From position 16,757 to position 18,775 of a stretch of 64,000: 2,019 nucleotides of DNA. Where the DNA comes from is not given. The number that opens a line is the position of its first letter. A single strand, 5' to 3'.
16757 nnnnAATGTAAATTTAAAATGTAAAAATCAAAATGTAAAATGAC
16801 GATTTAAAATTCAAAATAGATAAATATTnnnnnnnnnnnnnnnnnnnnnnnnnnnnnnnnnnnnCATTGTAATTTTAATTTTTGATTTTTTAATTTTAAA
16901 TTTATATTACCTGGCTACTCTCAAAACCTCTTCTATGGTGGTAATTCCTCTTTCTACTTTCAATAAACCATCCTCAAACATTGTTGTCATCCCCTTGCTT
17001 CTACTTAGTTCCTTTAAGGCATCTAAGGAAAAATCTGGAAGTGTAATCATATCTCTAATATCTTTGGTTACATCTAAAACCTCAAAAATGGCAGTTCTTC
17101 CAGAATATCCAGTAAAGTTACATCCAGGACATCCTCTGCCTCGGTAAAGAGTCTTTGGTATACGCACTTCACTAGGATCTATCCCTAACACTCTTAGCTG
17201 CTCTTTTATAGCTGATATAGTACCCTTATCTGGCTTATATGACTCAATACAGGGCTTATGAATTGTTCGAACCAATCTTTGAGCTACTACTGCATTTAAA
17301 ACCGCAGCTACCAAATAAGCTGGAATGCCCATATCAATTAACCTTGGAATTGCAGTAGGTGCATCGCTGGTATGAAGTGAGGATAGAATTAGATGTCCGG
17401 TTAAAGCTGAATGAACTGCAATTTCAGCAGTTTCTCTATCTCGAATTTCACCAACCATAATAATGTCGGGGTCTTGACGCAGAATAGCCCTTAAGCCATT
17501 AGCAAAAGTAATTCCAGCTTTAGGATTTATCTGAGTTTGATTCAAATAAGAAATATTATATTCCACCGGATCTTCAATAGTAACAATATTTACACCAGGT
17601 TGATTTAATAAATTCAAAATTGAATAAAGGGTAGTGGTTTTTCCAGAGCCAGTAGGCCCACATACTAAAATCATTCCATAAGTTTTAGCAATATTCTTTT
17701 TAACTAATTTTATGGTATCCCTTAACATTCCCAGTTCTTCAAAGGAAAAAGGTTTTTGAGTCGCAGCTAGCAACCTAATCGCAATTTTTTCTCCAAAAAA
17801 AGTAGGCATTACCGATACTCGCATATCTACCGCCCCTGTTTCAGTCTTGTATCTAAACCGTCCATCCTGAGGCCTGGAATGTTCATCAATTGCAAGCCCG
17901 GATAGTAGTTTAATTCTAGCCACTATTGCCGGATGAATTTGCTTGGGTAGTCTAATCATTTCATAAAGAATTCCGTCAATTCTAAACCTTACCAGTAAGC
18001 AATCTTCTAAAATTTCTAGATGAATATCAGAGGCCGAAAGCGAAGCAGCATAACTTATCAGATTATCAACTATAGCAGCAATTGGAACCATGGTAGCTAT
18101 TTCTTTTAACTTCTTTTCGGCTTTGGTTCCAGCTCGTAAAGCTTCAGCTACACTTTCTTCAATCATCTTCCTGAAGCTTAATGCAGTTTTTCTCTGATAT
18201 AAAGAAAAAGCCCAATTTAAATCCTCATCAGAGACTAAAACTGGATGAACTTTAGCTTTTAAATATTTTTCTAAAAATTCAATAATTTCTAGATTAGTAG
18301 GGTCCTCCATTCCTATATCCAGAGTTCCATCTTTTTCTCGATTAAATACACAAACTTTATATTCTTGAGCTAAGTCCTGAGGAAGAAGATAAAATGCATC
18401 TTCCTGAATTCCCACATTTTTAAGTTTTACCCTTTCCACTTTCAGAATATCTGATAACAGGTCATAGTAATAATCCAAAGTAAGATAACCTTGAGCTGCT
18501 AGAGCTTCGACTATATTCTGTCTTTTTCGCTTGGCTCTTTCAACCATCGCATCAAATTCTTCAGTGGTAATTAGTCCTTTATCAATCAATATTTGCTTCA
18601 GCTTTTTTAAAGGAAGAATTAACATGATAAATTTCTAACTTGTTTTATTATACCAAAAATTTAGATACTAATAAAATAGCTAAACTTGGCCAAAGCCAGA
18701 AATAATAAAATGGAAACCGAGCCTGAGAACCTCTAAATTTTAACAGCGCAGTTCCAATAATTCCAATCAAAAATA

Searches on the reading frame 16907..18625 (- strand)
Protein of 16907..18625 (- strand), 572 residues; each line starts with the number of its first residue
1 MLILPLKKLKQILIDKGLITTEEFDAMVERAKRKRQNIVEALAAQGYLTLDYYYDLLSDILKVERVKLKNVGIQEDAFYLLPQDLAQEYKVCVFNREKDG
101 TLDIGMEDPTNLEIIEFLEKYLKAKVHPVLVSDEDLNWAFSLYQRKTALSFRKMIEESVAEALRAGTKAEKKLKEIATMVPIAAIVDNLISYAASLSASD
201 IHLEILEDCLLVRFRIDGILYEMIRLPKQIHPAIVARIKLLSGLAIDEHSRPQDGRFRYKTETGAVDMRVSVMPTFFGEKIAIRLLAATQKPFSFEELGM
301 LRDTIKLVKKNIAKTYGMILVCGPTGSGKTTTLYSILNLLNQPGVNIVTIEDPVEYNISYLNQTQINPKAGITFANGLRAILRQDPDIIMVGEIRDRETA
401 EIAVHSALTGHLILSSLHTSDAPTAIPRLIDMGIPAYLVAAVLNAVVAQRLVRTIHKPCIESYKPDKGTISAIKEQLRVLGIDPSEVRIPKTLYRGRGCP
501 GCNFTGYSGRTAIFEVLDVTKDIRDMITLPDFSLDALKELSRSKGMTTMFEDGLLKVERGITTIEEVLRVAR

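Call 72: search_protein_families(library=pfam, proteins=[window:16907-18625:-], max_evalue=0.00001)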
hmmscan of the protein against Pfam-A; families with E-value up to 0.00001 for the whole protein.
window:16907-18625:- (572 aa): 2 families
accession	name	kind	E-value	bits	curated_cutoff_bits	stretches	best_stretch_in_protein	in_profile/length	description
PF00437.27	T2SSE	-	2.5e-118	395.4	24.9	1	180-569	6-370/370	Type II/IV secretion system protein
PF05157.20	MshEN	-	7e-14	52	23.1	1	62-145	2-85/90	MshEN domain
